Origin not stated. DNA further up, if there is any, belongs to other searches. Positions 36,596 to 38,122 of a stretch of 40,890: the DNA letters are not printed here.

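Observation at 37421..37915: DtxR/IdeR-like module with conserved Cys-Glu-His metal site fused to an ABC transporter ATPase, with a possible nested internal start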

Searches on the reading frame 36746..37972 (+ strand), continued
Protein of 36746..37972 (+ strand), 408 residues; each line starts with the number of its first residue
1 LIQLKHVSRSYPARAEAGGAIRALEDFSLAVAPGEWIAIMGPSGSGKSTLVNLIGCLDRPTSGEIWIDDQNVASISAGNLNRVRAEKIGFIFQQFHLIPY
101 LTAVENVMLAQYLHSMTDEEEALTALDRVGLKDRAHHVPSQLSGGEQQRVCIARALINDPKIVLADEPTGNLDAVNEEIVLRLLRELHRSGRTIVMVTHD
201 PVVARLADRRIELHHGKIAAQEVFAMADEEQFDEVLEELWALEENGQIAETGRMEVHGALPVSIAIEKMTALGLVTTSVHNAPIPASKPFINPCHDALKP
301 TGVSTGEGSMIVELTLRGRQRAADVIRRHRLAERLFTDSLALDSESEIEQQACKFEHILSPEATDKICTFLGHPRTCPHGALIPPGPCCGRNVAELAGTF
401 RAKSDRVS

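Call 27: find_homologous_proteins(query=window:36746-37969:+, max_evalue=1e-30)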
Query window:36746-37969:+ (408 aa): 8000 proteins with E <= 1e-30 among 8000 candidates; the best 120 are listed.
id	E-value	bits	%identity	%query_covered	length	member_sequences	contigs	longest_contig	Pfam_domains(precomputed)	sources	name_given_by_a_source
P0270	9.2e-263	889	97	100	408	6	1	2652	PF00005.34,PF02742.22,PF13304.13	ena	-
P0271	3.6e-257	871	94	100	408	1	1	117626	PF00005.34,PF02742.22,PF13304.13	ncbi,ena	-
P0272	8.0e-256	866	94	100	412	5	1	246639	PF00005.34,PF02742.22,PF13304.13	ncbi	-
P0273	3.3e-254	861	94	100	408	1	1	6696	PF00005.34,PF02742.22,PF13304.13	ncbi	ncbi:MAG: ATP-binding cassette domain-containing protein [Terriglobales bacterium]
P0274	7.7e-254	860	93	100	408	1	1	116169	PF00005.34,PF02742.22,PF13304.13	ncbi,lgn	-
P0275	8.7e-254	860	93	100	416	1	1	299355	PF00005.34,PF02742.22,PF13304.13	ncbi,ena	-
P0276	2.4e-249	845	94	97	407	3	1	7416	PF00005.34,PF02742.22,PF13304.13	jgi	jgi:putative ABC transport system ATP-binding protein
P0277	1.2e-248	843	92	100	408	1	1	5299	PF00005.34,PF02742.22,PF13304.13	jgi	jgi:putative ABC transport system ATP-binding protein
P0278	2.6e-248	842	93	100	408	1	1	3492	PF00005.34,PF02742.22,PF02463.26,PF13304.13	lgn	-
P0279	6.4e-248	840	92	100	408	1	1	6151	PF00005.34,PF02742.22,PF02463.26,PF13304.13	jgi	jgi:putative ABC transport system ATP-binding protein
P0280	1.9e-247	839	92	100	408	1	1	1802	PF00005.34,PF02742.22,PF02463.26,PF13304.13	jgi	jgi:putative ABC transport system ATP-binding protein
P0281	6.6e-245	830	91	100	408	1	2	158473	PF00005.34,PF02742.22,PF13304.13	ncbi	ncbi:MAG: ATP-binding cassette domain-containing protein [Terriglobales bacterium]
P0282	6.0e-244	827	89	100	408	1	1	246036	PF00005.34,PF02742.22,PF02463.26,PF13304.13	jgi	jgi:putative ABC transport system ATP-binding protein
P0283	1.2e-243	826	89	100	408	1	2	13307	PF00005.34,PF02742.22,PF02463.26,PF13304.13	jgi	jgi:putative ABC transport system ATP-binding protein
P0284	9.0e-243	823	92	96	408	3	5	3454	PF00005.34,PF02742.22,PF13304.13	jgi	jgi:putative ABC transport system ATP-binding protein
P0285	2.9e-242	822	90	100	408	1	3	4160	PF00005.34,PF02742.22,PF13304.13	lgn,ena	-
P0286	1.2e-241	820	93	95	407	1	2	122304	PF00005.34,PF02742.22,PF13304.13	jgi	jgi:putative ABC transport system ATP-binding protein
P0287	4.3e-238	808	92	95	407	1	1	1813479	PF00005.34,PF02742.22,PF13304.13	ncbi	-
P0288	2.6e-237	805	91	94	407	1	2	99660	PF00005.34,PF02742.22,PF13304.13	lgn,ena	-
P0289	3.8e-237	805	88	100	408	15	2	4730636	PF00005.34,PF02742.22,PF13304.13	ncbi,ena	-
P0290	6.2e-237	804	90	94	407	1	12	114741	PF00005.34,PF02742.22,PF13304.13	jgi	jgi:putative ABC transport system ATP-binding protein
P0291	8.0e-237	804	87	100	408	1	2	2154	PF00005.34,PF02742.22,PF13304.13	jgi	jgi:putative ABC transport system ATP-binding protein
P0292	3.1e-236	802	90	94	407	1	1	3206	PF00005.34,PF02742.22,PF13304.13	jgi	-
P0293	3.5e-236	802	90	94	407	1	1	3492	PF00005.34,PF02742.22,PF13304.13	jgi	jgi:putative ABC transport system ATP-binding protein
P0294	1.1e-235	800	88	100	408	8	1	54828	PF00005.34,PF02742.22,PF02463.26,PF13304.13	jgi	-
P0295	1.2e-235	800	87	100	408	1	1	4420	PF00005.34,PF02742.22,PF13304.13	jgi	-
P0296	5.7e-231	784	86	100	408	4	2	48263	PF00005.34,PF02742.22,PF02463.26,PF13304.13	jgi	jgi:putative ABC transport system ATP-binding protein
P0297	9.3e-230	781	85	100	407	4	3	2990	PF00005.34,PF02742.22,PF13304.13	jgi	jgi:putative ABC transport system ATP-binding protein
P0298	4.4e-229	778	88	95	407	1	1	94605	PF00005.34,PF02742.22,PF13304.13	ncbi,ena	-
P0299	1.3e-228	777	85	100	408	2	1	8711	PF00005.34,PF02742.22,PF13304.13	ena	-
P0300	1.6e-228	776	85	100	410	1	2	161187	PF00005.34,PF02742.22,PF13304.13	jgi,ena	jgi:putative ABC transport system ATP-binding protein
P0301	4.3e-228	775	85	100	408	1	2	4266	PF00005.34,PF02742.22,PF13304.13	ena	-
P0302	7.5e-228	774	85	100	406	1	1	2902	PF00005.34,PF02742.22,PF13304.13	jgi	jgi:putative ABC transport system ATP-binding protein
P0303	8.5e-228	774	85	100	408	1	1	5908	PF00005.34,PF02742.22,PF13304.13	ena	-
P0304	9.5e-228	774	85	100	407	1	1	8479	PF00005.34,PF02742.22,PF02463.26,PF13304.13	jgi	jgi:putative ABC transport system ATP-binding protein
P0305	1.1e-227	774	85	100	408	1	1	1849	PF00005.34,PF02742.22,PF13304.13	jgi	jgi:putative ABC transport system ATP-binding protein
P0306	1.5e-227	773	87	96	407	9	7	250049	PF00005.34,PF02742.22,PF13304.13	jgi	jgi:putative ABC transport system ATP-binding protein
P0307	2.1e-227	773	85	100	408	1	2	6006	PF00005.34,PF02742.22,PF13304.13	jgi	jgi:putative ABC transport system ATP-binding protein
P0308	3.2e-227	772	86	98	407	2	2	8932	PF00005.34,PF02742.22,PF02463.26,PF13304.13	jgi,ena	jgi:putative ABC transport system ATP-binding protein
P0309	4.2e-227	772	85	100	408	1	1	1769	PF00005.34,PF02742.22,PF13304.13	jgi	jgi:putative ABC transport system ATP-binding protein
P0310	4.4e-227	772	85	100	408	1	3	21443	PF00005.34,PF02742.22,PF02463.26,PF13304.13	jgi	jgi:putative ABC transport system ATP-binding protein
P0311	4.9e-227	772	85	100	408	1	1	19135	PF00005.34,PF02742.22,PF02463.26,PF13304.13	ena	-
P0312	6.1e-227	771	83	100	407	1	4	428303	PF00005.34,PF02742.22,PF13304.13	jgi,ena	-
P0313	6.6e-227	771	83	100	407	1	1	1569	PF00005.34,PF02742.22,PF13304.13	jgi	-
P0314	6.8e-227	771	85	100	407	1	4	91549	PF00005.34,PF02742.22,PF02463.26,PF13304.13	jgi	jgi:putative ABC transport system ATP-binding protein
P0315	7.9e-227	771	86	99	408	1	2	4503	PF00005.34,PF02742.22,PF13304.13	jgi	-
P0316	8.7e-227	771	85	100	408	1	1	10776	PF00005.34,PF02742.22,PF02463.26,PF13304.13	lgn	-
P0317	8.9e-227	771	85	100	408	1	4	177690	PF00005.34,PF02742.22,PF13304.13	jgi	jgi:putative ABC transport system ATP-binding protein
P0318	1.6e-226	770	84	99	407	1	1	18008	PF00005.34,PF02742.22,PF13304.13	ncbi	-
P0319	2.5e-226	769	84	100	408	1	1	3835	PF00005.34,PF02742.22,PF13304.13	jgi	jgi:putative ABC transport system ATP-binding protein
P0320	3.0e-226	769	85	100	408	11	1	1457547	PF00005.34,PF02742.22,PF13304.13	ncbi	ncbi:MAG: ATP-binding cassette domain-containing protein [Terriglobales bacterium]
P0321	3.5e-226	769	86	96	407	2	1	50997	PF00005.34,PF02742.22,PF02463.26,PF13304.13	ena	-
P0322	3.8e-226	769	84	99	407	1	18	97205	PF00005.34,PF02742.22,PF13304.13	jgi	jgi:putative ABC transport system ATP-binding protein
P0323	5.1e-226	768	84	100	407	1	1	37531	PF00005.34,PF02742.22,PF02463.26,PF13304.13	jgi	jgi:putative ABC transport system ATP-binding protein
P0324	6.5e-226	768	84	100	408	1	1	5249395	PF00005.34,PF02742.22,PF02463.26,PF13304.13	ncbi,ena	-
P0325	6.7e-226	768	84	100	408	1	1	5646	PF00005.34,PF02742.22,PF13304.13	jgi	jgi:putative ABC transport system ATP-binding protein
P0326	7.3e-226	768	84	100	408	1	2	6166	PF00005.34,PF02742.22,PF13304.13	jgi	jgi:putative ABC transport system ATP-binding protein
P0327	9.0e-226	767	85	100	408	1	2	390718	PF00005.34,PF02742.22,PF02463.26,PF13304.13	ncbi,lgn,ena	-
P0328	1.0e-225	767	85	100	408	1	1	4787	PF00005.34,PF02742.22,PF02463.26,PF13304.13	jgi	-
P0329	1.1e-225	767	86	98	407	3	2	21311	PF00005.34,PF02742.22,PF13304.13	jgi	jgi:putative ABC transport system ATP-binding protein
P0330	1.1e-225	767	87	96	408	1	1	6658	PF00005.34,PF02742.22,PF13304.13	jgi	jgi:putative ABC transport system ATP-binding protein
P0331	1.2e-225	767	85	100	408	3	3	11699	PF00005.34,PF02742.22,PF13304.13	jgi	jgi:putative ABC transport system ATP-binding protein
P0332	1.3e-225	767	85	100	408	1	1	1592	PF00005.34,PF02742.22,PF13304.13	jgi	-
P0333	1.5e-225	767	87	96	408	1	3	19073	PF00005.34,PF02742.22,PF13304.13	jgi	jgi:putative ABC transport system ATP-binding protein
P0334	1.7e-225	766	84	100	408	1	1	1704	PF00005.34,PF02742.22,PF13304.13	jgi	-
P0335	1.9e-225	766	84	99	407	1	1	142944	PF00005.34,PF02742.22,PF13304.13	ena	-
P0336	1.9e-225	766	84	98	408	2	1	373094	PF00005.34,PF02742.22,PF02463.26,PF13304.13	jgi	jgi:putative ABC transport system ATP-binding protein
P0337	2.1e-225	766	84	99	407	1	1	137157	PF00005.34,PF02742.22,PF13304.13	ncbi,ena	-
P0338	2.7e-225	766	85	100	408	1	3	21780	PF00005.34,PF02742.22,PF13304.13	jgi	-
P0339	2.9e-225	766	85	100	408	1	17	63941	PF00005.34,PF02742.22,PF02463.26,PF13304.13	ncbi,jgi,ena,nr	ncbi:MAG TPA: ATP-binding cassette domain-containing protein [Terriglobales bacterium]|nr:ATP-bindin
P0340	4.8e-225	765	84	99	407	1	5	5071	PF00005.34,PF02742.22,PF13304.13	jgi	jgi:putative ABC transport system ATP-binding protein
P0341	7.3e-225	764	85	100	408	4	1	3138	PF00005.34,PF02742.22,PF02463.26,PF13304.13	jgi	jgi:putative ABC transport system ATP-binding protein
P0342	7.7e-225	764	85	96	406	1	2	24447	PF00005.34,PF02742.22,PF13304.13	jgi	jgi:putative ABC transport system ATP-binding protein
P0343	8.1e-225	764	85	100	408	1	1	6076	PF00005.34,PF02742.22,PF02463.26,PF13304.13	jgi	jgi:putative ABC transport system ATP-binding protein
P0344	8.4e-225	764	84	100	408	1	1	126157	PF00005.34,PF02742.22,PF13304.13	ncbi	-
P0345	8.5e-225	764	84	100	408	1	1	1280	PF00005.34,PF02742.22,PF13304.13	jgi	jgi:putative ABC transport system ATP-binding protein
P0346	8.5e-225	764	83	100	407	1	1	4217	PF00005.34,PF02742.22,PF13304.13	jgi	jgi:putative ABC transport system ATP-binding protein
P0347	9.8e-225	764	85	100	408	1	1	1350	PF00005.34,PF02742.22,PF13304.13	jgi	jgi:putative ABC transport system ATP-binding protein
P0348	1.1e-224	764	86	97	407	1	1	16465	PF00005.34,PF02742.22,PF02463.26,PF13304.13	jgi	jgi:putative ABC transport system ATP-binding protein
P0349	1.1e-224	764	86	97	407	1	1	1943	PF00005.34,PF02742.22,PF02463.26,PF13304.13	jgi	jgi:putative ABC transport system ATP-binding protein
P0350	1.1e-224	764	86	96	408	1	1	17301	PF00005.34,PF02742.22,PF13304.13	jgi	jgi:putative ABC transport system ATP-binding protein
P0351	1.2e-224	764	85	100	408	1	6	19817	PF00005.34,PF02742.22,PF02463.26,PF13304.13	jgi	jgi:putative ABC transport system ATP-binding protein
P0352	1.3e-224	764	83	100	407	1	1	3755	PF00005.34,PF02742.22,PF13304.13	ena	-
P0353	1.4e-224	763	84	98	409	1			PF00005.34,PF02742.22,PF02463.26,PF13304.13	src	-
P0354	1.8e-224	763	84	100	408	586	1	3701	PF00005.34,PF02742.22,PF13304.13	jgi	-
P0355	1.9e-224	763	84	99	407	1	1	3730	PF00005.34,PF02742.22,PF13304.13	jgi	jgi:putative ABC transport system ATP-binding protein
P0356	2.0e-224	763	84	100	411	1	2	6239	PF00005.34,PF02742.22,PF13304.13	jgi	jgi:putative ABC transport system ATP-binding protein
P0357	2.4e-224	763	84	100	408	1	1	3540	PF00005.34,PF02742.22,PF02463.26,PF13304.13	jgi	jgi:putative ABC transport system ATP-binding protein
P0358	2.6e-224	763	86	96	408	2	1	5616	PF00005.34,PF02742.22,PF02463.26,PF13304.13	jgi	jgi:putative ABC transport system ATP-binding protein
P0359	2.7e-224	763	84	99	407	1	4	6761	PF00005.34,PF02742.22,PF13304.13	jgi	jgi:putative ABC transport system ATP-binding protein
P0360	2.8e-224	762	84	100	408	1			PF00005.34,PF02742.22,PF02463.26,PF13304.13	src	-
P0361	3.4e-224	762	85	99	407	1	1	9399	PF00005.34,PF02742.22,PF13304.13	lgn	-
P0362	3.6e-224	762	84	98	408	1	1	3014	PF00005.34,PF02742.22,PF02463.26,PF13304.13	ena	-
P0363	3.7e-224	762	86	96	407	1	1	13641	PF00005.34,PF02742.22,PF02463.26,PF13304.13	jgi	jgi:putative ABC transport system ATP-binding protein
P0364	3.8e-224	762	87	96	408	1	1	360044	PF00005.34,PF02742.22,PF13304.13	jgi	jgi:putative ABC transport system ATP-binding protein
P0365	4.4e-224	762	84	100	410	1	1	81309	PF00005.34,PF02742.22,PF13304.13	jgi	jgi:putative ABC transport system ATP-binding protein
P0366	4.6e-224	762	84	100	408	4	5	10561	PF00005.34,PF02742.22,PF13304.13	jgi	jgi:putative ABC transport system ATP-binding protein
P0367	4.9e-224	762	84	99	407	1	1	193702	PF00005.34,PF02742.22,PF02463.26,PF13304.13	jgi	jgi:putative ABC transport system ATP-binding protein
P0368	5.0e-224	762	86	96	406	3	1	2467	PF00005.34,PF02742.22,PF13304.13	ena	-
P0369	5.4e-224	762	85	97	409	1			PF00005.34,PF02742.22,PF13304.13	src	-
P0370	6.2e-224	761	85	98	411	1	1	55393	PF00005.34,PF02742.22,PF02463.26,PF13304.13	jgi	jgi:putative ABC transport system ATP-binding protein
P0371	6.4e-224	761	83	100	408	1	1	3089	PF00005.34,PF02742.22,PF13304.13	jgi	jgi:putative ABC transport system ATP-binding protein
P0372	7.4e-224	761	84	100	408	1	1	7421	PF00005.34,PF02742.22,PF02463.26,PF13304.13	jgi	jgi:putative ABC transport system ATP-binding protein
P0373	7.6e-224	761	86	96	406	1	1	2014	PF00005.34,PF02742.22,PF13304.13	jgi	jgi:putative ABC transport system ATP-binding protein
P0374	7.8e-224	761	84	99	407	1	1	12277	PF00005.34,PF02742.22,PF13304.13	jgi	-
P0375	7.9e-224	761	85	97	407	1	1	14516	PF00005.34,PF02742.22,PF13304.13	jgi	jgi:putative ABC transport system ATP-binding protein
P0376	8.0e-224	761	83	99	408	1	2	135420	PF00005.34,PF02742.22,PF02463.26,PF13304.13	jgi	jgi:putative ABC transport system ATP-binding protein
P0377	8.2e-224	761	84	100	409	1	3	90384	PF00005.34,PF02742.22,PF13304.13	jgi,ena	jgi:putative ABC transport system ATP-binding protein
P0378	8.4e-224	761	85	96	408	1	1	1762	PF00005.34,PF02742.22,PF02463.26,PF13304.13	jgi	jgi:putative ABC transport system ATP-binding protein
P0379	8.8e-224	761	84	100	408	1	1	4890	PF00005.34,PF02742.22,PF13304.13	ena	-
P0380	1.2e-223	760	85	97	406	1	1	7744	PF00005.34,PF02742.22,PF02463.26,PF13304.13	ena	-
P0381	1.6e-223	760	84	100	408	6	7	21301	PF00005.34,PF02742.22,PF02463.26,PF13304.13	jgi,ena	jgi:putative ABC transport system ATP-binding protein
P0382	1.6e-223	760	85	96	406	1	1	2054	PF00005.34,PF02742.22,PF13304.13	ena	-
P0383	1.6e-223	760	91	88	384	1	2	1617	PF00005.34,PF02742.22,PF13304.13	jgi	jgi:putative ABC transport system ATP-binding protein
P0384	1.7e-223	760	83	100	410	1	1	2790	PF00005.34,PF02742.22,PF13304.13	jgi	jgi:putative ABC transport system ATP-binding protein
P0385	1.9e-223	760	83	100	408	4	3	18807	PF00005.34,PF02742.22,PF13304.13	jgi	jgi:putative ABC transport system ATP-binding protein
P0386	1.9e-223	760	84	100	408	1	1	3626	PF00005.34,PF02742.22,PF02463.26,PF13304.13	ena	-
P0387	1.9e-223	760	84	100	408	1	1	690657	PF00005.34,PF02742.22,PF02463.26,PF13304.13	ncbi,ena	-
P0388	1.9e-223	760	83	100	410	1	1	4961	PF00005.34,PF02742.22,PF13304.13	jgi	jgi:putative ABC transport system ATP-binding protein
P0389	1.9e-223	760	83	99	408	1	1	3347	PF00005.34,PF02742.22,PF13304.13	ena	-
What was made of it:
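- Checked: The top 120 database hits to the full protein are all 384-416 aa (119 of them 406-416) and carry PF00005 + PF02742 (call 27).
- The 120 best full-length hits, nearly all 406-416 aa, all carry both domains (call 27).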

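Call 37: predict_structure(alignment_id=A2)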
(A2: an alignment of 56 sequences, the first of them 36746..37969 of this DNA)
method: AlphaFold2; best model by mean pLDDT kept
length: 408 residues; sequences in the alignment: 56
mean_pLDDT: 51.0   pTM: 0.43
mean pLDDT of the five models: 51.0, 50.4, 47.9, 45.4, 44.4
residues with pLDDT >= 90: 2; 70-90: 80; 50-70: 78; < 50: 248
segments of 3 or more residues with pLDDT < 50: 1-70, 80-119, 128-180, 191-227, 258-260, 287-291, 296-307, 391-408
pLDDT, mean of each block of 10 residues (from residue 1): 35 40 37 35 30 35 42 52 42 37 42 42 48 42 38 37 42 44 51 45 31 26 40 81 75 57 74 83 53 45 42 88 86 66 57 53 71 82 83 45 32
secondary structure, 60 per line:
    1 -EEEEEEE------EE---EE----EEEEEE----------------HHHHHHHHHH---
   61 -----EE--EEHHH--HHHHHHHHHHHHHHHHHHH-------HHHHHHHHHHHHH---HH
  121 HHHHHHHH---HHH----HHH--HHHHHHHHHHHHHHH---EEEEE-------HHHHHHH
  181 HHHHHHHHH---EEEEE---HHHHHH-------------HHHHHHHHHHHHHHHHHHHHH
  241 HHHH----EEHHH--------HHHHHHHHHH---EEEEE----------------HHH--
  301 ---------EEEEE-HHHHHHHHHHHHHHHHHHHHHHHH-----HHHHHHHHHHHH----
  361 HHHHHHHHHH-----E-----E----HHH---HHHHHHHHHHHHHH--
elements in order: E2-8 E26-31 H48-57 H77-95 H103-115 H119-128 H144-158 E162-166 H174-189 E193-197 H201-206 H220-244 H262-271 E275-279 E310-314 H316-339 H345-356 H361-370 H393-406
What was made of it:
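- Tried and rejected: First AF2 run with only close orthologues: poor model (pLDDT 51, call 37).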

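Call 51: fold_search(model_id=the predicted structure, library=pdb)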
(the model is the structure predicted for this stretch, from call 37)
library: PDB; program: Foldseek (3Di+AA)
matches with E <= 10: 767; with E <= 0.001: 183
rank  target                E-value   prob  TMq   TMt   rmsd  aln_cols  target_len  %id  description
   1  5lj7_B                3.7e-08  1.00  0.16  0.12  22.9       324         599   30  Structure of Aggregatibacter actinomycetemcomitans MacB bound to ATP (P21) (released 2017-11-15)
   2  3tif_B                8.4e-08  1.00  0.16  0.24  17.2       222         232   43  Dimeric structure of a post-hydrolysis state of the ATP-binding cassette MJ0796 bound to ADP and Pi (released 2012-03-21)
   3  5lj7_A                1.7e-07  1.00  0.16  0.12  35.3       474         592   23  Structure of Aggregatibacter actinomycetemcomitans MacB bound to ATP (P21) (released 2017-11-15)
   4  3tif_A                1.8e-07  1.00  0.16  0.24  17.0       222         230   43  Dimeric structure of a post-hydrolysis state of the ATP-binding cassette MJ0796 bound to ADP and Pi (released 2012-03-21)
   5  1l2t_A                2.0e-07  1.00  0.16  0.24  17.4       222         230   44  Dimeric Structure of MJ0796, a Bacterial ABC Transporter Cassette (released 2002-07-24)
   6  5lil_B                2.8e-07  1.00  0.16  0.12  23.2       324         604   31  Structure of Aggregatibacter actinomycetemcomitans MacB bound to ATPyS (P21) (released 2017-11-15)
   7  1f3o                  3.9e-07  1.00  0.15  0.23  16.8       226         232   42  Crystal structure of MJ0796 ATP-binding cassette (released 2001-07-25)
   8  5lj6                  3.9e-07  1.00  0.16  0.12  23.2       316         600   31  Structure of Aggregatibacter actinomycetemcomitans MacB bound to ATPyS (P6522) (released 2017-11-15)
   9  5lil_A                4.8e-07  1.00  0.16  0.12  23.8       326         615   31  Structure of Aggregatibacter actinomycetemcomitans MacB bound to ATPyS (P21) (released 2017-11-15)
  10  5lj9_A                5.6e-07  1.00  0.15  0.23  18.2       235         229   40  Structure of the E. coli MacB ABC domain (C2221) (released 2017-11-15)
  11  9rlj_D                7.3e-07  1.00  0.14  0.22  18.5       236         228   38  LolCDE with bound ATPgammaS (released 2026-01-21)
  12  7arj_F                7.7e-07  1.00  0.14  0.22  18.7       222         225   39  LolCDE in complex with lipoprotein and AMPPNP complex undimerized form (released 2021-04-07)
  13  5gko_A                7.7e-07  1.00  0.15  0.10  24.0       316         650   28  Crystal structure of tripartite-type ABC transporter, MacB from Acinetobacter baumannii (released 2017-11-15)
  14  5lja                  8.5e-07  1.00  0.15  0.24  17.9       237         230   40  Structure of the E. coli MacB ABC domain (P6122) (released 2017-11-15)
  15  8hd0_A                8.5e-07  1.00  0.14  0.23  17.6       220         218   36  Cell divisome sPG hydrolysis machinery FtsEX-EnvC (released 2023-11-08)
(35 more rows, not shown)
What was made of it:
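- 37430..37687 (+): Divergent winged-helix-like N-domain of the DtxR-like module (aa 229-314). Helix 1 carries the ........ motif with E234 and E237; the former recognition helix is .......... It is strongly acidic and includes a clade-specific insert, aa 280-309 (37583-37672). Model 1 overlays two-domain IdeR chains at TM 0.75-0.79 (call 51).
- On DtxR/IdeR/MntR metalloregulator family: Model 1 overlays two-domain IdeR chains (TM 0.75-0.79 normalised to the 138-142-residue targets, call 51).
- The model superposes on IdeR domains 1 + 2, including the winged helix (call 51).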
